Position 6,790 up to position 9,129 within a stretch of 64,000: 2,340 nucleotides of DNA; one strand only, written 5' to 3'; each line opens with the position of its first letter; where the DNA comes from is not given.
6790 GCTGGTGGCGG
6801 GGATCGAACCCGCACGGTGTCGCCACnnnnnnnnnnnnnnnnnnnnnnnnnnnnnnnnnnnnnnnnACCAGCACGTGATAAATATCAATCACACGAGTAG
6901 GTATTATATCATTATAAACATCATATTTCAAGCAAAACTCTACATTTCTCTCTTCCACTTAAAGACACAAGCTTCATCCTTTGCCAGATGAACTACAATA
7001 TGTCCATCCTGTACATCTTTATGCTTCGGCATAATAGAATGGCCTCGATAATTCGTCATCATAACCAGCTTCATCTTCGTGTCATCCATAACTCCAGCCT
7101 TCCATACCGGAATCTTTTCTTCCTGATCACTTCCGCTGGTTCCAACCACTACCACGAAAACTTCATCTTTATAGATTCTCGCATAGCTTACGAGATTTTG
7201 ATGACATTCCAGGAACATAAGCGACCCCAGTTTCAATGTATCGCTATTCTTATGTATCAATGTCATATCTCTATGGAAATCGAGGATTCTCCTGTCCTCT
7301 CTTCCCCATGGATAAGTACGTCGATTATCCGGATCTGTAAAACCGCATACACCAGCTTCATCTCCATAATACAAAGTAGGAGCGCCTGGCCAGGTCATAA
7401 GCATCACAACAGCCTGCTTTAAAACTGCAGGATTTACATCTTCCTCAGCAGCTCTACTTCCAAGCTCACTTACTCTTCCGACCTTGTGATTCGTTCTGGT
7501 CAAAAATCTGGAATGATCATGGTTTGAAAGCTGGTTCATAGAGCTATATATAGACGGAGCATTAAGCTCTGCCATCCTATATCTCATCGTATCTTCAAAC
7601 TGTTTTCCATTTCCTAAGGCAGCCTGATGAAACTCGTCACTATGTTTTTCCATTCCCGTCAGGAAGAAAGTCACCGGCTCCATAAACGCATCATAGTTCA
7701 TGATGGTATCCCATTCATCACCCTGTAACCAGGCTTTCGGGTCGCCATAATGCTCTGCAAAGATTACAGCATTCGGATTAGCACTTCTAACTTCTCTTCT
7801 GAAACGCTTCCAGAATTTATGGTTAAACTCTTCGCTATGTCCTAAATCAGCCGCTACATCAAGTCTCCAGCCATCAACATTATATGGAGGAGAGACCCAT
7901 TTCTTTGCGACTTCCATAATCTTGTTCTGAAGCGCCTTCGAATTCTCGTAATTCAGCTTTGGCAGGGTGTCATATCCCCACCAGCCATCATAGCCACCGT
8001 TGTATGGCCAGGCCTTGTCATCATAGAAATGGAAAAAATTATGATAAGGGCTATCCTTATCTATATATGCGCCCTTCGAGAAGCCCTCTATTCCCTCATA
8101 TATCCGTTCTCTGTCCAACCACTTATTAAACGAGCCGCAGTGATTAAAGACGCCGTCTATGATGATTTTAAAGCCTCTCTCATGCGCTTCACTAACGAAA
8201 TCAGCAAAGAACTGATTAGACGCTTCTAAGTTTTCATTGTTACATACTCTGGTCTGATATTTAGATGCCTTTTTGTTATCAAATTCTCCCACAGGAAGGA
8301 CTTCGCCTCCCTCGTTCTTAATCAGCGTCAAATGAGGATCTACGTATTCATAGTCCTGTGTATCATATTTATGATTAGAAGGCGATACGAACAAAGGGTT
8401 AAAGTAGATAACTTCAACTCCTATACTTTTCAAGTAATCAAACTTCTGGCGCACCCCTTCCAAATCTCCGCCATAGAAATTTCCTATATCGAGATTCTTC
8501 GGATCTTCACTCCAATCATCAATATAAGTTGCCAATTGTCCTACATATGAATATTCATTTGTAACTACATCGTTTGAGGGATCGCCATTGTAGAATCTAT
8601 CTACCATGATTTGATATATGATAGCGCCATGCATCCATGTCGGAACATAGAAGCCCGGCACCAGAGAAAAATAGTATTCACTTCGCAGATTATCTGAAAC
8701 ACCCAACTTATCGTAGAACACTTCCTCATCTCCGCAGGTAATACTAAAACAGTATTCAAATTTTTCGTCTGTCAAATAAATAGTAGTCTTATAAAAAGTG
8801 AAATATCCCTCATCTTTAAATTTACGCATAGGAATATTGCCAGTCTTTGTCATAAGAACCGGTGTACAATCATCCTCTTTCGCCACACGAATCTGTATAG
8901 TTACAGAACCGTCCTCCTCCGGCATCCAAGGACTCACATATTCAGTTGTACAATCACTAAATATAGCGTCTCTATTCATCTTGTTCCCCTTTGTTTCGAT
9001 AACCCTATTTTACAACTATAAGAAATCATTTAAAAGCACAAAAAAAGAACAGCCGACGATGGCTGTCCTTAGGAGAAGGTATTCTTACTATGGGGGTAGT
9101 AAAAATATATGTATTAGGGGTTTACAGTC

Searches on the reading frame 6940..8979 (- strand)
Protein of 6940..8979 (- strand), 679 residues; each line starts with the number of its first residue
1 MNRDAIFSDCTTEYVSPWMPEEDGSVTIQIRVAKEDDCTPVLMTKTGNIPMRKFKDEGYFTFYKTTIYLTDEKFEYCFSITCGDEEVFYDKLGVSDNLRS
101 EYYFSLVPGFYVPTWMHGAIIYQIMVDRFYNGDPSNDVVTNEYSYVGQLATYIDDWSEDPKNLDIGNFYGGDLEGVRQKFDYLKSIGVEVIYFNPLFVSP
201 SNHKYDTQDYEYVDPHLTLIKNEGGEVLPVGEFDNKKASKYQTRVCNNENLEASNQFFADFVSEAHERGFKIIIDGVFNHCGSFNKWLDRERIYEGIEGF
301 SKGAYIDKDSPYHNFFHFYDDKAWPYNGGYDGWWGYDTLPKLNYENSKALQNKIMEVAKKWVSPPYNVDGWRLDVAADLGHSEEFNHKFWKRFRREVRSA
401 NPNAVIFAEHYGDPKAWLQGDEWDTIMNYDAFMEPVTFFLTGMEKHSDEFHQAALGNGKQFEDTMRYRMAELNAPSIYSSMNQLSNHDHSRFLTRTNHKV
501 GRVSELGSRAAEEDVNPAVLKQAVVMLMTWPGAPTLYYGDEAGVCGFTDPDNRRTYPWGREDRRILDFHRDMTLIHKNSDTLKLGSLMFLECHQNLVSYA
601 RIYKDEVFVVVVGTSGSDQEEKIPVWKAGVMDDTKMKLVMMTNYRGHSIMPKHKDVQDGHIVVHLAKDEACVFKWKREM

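Call 10: search_protein_families(library=pfam, proteins=[window:6940-8979:-])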
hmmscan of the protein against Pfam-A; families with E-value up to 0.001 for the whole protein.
window:6940-8979:- (679 aa): 2 families
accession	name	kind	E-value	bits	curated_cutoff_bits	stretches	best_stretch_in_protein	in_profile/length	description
PF00128.31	Alpha-amylase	-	1.2e-49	170.2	22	2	258-568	69-361/446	Alpha amylase, catalytic domain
PF02903.20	Alpha-amylase_N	-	1.5e-06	28.8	23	1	1-104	1-114/120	Alpha amylase, N-terminal ig-like domain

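Call 20: find_related_loci(query=window:6940-8979:-, collection=genome_contigs, flank=2500)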
Query window:6940-8979:- (679 aa) in genome_contigs; peptide patterns used: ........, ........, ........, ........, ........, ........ (x = any residue, [..] = any of these).
599 stretches matched a pattern (row limit reached: there are more); 586 encode a relative of the query (tblastn E <= 1e-3); the best 80 are kept; 80 distinct loci.
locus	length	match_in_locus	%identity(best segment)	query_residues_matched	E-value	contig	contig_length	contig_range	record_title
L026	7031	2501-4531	60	1-677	0e+0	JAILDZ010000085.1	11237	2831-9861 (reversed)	MAG: Lachnospiraceae bacterium isolate RUI033 k141_7331546_flag=0_multi=9.5316_len=11237, whole genome shotgun sequence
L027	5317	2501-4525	59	1-674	0e+0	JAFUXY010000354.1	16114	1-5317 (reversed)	MAG: Lachnospiraceae bacterium isolate RGIG4927 Roe_deer_Rumen-3__c238098, whole genome shotgun sequence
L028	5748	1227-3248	60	1-674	0e+0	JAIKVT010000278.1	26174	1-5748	MAG: Lachnospiraceae bacterium isolate RUI409 k141_552122_flag=0_multi=19.9854_len=26174, whole genome shotgun sequence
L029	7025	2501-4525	60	1-674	0e+0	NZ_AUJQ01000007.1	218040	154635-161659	Pseudobutyrivibrio ruminis AD2017 G611DRAFT_scaffold00006.6_C, whole genome shotgun sequence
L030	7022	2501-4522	59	1-674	0e+0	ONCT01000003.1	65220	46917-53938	uncultured Lachnospiraceae bacterium isolate RUG191 genome assembly, contig: scaffold_267, whole genome shotgun sequence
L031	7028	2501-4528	60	1-674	0e+0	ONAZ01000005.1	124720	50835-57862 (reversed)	uncultured Lachnospiraceae bacterium isolate RUG145 genome assembly, contig: scaffold_50, whole genome shotgun sequence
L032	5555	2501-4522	59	1-674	0e+0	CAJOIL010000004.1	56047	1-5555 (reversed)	uncultured Lachnospiraceae bacterium isolate Red_deer_4_mag_23 genome assembly, contig: scaffold_1933, whole genome shot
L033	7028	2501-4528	58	1-674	0e+0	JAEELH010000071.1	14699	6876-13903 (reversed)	MAG: Lachnospiraceae bacterium isolate Tb.RUG.211 k141_3370369_flag=0_multi=220.0000_len=14699, whole genome shotgun seq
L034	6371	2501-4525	60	1-674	0e+0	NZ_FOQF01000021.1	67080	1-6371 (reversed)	Pseudobutyrivibrio sp. OR37, whole genome shotgun sequence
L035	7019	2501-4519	57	1-674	0e+0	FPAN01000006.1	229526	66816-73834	Lachnospiraceae bacterium XBD2001 genome assembly, contig: IE44DRAFT_scaffold00005.5, whole genome shotgun sequence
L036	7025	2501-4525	58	1-674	0e+0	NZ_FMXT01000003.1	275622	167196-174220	Pseudobutyrivibrio sp. YE44, whole genome shotgun sequence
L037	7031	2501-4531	60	1-676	0e+0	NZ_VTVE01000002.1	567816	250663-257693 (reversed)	Pseudobutyrivibrio xylanivorans strain MZ8 NODE_2_length_567816_cov_55.0605, whole genome shotgun sequence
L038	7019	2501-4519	59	1-674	0e+0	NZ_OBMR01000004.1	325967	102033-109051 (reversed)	Pseudobutyrivibrio ruminis DSM 9787, whole genome shotgun sequence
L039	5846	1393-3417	59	1-674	0e+0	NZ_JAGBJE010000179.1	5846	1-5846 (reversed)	MAG: Pseudobutyrivibrio sp. isolate RGIG9167 Water_deer_Reticulum-4__c120608, whole genome shotgun sequence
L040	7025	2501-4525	58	1-674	0e+0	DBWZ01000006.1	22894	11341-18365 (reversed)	MAG TPA_asm: Pseudobutyrivibrio sp. UBA1225 UBA1225_contig_69265, whole genome shotgun sequence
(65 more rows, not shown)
